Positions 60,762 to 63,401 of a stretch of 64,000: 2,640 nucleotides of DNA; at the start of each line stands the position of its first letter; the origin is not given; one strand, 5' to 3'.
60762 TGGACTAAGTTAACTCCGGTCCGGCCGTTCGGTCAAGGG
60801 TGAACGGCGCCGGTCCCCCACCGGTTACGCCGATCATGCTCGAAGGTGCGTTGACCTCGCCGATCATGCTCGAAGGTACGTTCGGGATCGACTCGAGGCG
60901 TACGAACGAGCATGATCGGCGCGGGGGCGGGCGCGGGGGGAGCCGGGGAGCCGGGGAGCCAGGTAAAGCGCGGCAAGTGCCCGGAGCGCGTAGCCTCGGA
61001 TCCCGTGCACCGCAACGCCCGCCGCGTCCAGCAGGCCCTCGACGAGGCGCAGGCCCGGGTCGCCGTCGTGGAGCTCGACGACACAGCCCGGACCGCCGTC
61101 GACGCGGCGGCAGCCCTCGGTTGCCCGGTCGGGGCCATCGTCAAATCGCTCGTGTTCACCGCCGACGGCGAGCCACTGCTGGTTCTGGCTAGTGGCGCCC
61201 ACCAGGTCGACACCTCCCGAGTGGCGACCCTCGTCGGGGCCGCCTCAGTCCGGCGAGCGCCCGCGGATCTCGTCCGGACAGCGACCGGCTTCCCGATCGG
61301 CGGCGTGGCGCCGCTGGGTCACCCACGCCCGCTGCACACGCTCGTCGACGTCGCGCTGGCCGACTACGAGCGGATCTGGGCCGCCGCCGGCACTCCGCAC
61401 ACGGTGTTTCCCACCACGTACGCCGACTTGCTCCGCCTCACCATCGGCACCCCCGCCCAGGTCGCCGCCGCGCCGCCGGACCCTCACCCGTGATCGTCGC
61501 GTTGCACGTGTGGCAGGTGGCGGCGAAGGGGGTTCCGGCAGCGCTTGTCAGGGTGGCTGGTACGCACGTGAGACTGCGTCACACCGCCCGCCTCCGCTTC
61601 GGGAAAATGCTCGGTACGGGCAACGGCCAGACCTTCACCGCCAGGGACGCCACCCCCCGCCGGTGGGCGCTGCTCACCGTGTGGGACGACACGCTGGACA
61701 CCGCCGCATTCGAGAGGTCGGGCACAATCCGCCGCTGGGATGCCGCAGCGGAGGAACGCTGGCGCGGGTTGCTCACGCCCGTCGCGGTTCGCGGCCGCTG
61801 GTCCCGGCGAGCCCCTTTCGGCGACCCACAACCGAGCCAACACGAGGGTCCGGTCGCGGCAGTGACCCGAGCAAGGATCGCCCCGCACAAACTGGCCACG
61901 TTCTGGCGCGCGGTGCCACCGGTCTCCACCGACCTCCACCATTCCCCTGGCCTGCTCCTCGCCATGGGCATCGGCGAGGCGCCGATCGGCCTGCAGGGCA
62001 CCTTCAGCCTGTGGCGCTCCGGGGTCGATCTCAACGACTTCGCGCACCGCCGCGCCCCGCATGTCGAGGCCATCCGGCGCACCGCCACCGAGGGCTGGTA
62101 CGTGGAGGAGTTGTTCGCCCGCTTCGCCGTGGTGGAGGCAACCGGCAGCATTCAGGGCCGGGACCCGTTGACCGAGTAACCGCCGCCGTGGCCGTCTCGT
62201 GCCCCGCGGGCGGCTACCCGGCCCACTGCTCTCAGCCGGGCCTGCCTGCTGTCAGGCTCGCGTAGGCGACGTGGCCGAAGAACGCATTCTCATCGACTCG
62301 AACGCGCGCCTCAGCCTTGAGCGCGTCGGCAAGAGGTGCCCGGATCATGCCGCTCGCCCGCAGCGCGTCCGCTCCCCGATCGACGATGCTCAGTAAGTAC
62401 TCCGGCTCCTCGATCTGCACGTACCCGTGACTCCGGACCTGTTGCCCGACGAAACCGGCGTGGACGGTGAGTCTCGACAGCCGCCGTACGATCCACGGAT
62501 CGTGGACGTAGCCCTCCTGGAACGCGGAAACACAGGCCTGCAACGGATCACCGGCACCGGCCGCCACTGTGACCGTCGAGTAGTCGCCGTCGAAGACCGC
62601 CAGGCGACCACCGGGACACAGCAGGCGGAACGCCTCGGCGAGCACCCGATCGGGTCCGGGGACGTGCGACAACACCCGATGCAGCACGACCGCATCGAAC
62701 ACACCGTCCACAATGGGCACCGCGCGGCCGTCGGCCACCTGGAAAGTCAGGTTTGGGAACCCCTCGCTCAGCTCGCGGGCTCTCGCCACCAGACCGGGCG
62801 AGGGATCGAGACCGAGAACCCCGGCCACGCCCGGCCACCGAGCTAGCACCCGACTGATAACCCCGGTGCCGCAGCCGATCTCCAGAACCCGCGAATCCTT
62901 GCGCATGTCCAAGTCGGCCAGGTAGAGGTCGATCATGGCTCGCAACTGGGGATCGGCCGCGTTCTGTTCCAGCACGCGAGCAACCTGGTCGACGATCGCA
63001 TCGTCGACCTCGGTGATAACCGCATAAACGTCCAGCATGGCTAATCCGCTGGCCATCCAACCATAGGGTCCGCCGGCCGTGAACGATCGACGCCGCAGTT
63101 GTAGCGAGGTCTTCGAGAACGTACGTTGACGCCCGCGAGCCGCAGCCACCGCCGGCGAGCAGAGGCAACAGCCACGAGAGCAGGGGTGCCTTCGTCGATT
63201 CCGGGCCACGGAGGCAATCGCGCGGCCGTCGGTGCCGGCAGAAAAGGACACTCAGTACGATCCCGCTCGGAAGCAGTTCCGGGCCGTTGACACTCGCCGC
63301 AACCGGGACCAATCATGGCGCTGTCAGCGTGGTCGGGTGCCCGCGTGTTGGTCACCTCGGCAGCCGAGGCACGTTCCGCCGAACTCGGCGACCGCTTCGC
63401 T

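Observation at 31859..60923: Family of palindromic interspersed elements (16-bp perfect inverted-repeat arms, ~30-bp spacer) at three promoter-proximal sites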

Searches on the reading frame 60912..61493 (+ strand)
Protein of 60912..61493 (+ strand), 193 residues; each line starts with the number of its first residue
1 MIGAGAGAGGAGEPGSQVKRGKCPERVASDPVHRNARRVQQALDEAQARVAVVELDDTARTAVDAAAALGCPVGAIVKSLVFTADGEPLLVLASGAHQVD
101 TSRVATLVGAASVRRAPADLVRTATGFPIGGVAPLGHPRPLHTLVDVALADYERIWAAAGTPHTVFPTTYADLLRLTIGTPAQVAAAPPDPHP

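Call 17: search_protein_families(library=pfam, proteins=[window:60912-61493:+], max_evalue=0.01)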
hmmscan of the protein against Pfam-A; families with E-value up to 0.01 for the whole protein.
window:60912-61493:+ (193 aa): 1 family
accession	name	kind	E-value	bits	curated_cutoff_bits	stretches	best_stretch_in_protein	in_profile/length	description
PF04073.20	tRNA_edit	-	3.6e-30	105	25.5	1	58-176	3-123/123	Aminoacyl-tRNA editing domain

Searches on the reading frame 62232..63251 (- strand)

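Call 17: search_protein_families(library=pfam, proteins=[window:62232-63251:-], max_evalue=0.01)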
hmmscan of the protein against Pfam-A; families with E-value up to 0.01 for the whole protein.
window:62232-63251:- (339 aa): 9 families
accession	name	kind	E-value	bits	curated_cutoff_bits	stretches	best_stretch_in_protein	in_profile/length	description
PF08241.18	Methyltransf_11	-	1.2e-21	77.6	21.2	1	123-218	1-94/95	Methyltransferase domain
PF13649.12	Methyltransf_25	-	1.6e-20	74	27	1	122-215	1-97/97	Methyltransferase domain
PF13847.12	Methyltransf_31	-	2.3e-18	66.7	27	1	118-223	3-113/145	Methyltransferase domain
PF08242.18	Methyltransf_12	-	6.3e-16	59.4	30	1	123-217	1-98/98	Methyltransferase domain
PF13489.12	Methyltransf_23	-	2.1e-13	50.8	27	1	116-219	20-116/164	Methyltransferase domain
PF01209.24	Ubie_methyltran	-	5.1e-09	36.3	20.1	1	117-221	46-153/233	ubiE/COQ5 methyltransferase family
PF01135.25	PCMT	-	7.2e-08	32.9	20.3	1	96-198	54-156/210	Protein-L-isoaspartate(D-aspartate) O-methyltransferase (PCMT)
PF07021.18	MetW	-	1e-05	25.7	21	1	116-210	11-101/193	Methionine biosynthesis protein MetW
PF05175.20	MTS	-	0.0027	17.8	23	1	109-158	22-71/170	Methyltransferase small domain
